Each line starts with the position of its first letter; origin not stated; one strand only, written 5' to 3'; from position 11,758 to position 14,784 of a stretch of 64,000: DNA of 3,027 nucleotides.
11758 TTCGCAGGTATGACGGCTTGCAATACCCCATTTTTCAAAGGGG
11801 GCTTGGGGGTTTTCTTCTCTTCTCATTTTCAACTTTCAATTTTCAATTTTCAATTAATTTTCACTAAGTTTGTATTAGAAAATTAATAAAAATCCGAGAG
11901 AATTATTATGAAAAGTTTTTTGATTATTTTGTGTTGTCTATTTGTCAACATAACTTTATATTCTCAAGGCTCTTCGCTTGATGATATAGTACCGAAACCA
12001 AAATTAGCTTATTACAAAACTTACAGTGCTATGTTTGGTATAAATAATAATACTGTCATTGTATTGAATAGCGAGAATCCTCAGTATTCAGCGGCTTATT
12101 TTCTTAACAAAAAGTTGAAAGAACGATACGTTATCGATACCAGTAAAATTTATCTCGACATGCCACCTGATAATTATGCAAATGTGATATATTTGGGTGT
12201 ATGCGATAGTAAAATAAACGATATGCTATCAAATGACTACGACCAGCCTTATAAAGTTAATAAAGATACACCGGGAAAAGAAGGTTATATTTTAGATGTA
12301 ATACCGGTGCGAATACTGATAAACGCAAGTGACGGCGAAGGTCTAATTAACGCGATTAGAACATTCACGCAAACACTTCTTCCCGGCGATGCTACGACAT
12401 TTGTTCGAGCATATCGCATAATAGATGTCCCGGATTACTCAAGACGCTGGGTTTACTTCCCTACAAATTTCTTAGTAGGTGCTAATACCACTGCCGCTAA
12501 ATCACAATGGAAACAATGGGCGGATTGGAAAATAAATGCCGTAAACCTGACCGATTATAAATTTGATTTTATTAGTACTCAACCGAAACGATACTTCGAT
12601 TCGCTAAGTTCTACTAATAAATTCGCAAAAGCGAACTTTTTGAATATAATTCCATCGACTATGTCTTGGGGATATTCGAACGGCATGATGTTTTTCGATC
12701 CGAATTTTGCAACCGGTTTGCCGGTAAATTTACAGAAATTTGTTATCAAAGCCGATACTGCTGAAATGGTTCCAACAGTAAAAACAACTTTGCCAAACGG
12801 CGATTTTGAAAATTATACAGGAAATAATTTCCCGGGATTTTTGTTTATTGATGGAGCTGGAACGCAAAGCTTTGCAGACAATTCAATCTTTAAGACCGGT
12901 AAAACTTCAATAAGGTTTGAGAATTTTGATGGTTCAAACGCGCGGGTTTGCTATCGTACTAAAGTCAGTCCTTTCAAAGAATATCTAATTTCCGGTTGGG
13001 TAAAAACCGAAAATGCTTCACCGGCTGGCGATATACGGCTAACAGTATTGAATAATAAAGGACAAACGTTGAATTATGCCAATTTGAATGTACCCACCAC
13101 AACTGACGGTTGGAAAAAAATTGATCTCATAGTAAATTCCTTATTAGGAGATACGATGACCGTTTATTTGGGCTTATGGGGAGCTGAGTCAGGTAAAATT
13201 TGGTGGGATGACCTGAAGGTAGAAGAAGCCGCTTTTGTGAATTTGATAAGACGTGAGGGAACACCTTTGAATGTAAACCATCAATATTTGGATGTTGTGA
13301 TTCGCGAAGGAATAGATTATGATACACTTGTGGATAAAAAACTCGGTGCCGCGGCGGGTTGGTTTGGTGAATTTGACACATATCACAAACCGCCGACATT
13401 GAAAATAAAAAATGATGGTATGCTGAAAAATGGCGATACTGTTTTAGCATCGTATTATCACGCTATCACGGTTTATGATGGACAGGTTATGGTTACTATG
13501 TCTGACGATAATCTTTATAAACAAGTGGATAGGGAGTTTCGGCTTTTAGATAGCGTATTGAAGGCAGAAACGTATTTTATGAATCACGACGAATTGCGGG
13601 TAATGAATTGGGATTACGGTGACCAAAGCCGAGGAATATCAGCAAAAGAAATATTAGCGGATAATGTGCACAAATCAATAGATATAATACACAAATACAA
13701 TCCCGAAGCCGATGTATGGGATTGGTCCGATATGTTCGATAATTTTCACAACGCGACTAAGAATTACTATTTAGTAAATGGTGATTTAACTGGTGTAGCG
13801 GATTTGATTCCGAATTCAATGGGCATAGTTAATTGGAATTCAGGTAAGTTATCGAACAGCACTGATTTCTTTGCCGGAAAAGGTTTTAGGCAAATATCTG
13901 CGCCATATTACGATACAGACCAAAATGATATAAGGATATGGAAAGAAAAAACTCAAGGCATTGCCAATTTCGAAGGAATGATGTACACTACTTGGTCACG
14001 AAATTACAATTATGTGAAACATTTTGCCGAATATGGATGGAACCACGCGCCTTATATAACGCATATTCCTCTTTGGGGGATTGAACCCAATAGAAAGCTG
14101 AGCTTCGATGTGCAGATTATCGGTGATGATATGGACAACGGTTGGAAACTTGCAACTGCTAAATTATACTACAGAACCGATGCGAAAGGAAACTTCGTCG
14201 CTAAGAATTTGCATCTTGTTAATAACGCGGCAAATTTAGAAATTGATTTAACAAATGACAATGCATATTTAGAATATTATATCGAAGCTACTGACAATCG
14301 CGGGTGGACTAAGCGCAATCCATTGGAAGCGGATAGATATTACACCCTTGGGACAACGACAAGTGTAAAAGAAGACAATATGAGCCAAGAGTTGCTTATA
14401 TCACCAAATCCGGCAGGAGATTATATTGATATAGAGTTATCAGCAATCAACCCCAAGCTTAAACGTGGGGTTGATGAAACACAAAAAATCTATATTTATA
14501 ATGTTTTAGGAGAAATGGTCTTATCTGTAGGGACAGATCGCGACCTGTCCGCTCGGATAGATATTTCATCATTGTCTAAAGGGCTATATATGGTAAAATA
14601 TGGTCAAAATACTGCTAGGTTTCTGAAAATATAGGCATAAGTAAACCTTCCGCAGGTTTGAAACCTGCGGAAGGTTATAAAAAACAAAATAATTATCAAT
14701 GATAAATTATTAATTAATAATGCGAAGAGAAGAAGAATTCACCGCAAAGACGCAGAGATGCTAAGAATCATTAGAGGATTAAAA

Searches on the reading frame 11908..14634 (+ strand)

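Call 30: search_protein_families(library=pfam, proteins=[window:11908-14634:+], max_evalue=0.001)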
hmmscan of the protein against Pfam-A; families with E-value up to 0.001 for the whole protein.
window:11908-14634:+ (908 aa): 3 families
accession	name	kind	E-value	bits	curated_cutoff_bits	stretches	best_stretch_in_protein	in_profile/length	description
PF18962.6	Por_Secre_tail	-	2.1e-10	41.1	27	1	831-904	1-68/75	Secretion system C-terminal sorting domain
PF02838.20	Glyco_hydro_20b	-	2.2e-08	35.3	26.1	1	26-173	3-123/124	Glycosyl hydrolase family 20, domain 2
PF02018.23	CBM_4_9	-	0.0002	22.2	25.9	0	296-406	5-113/136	Carbohydrate binding domain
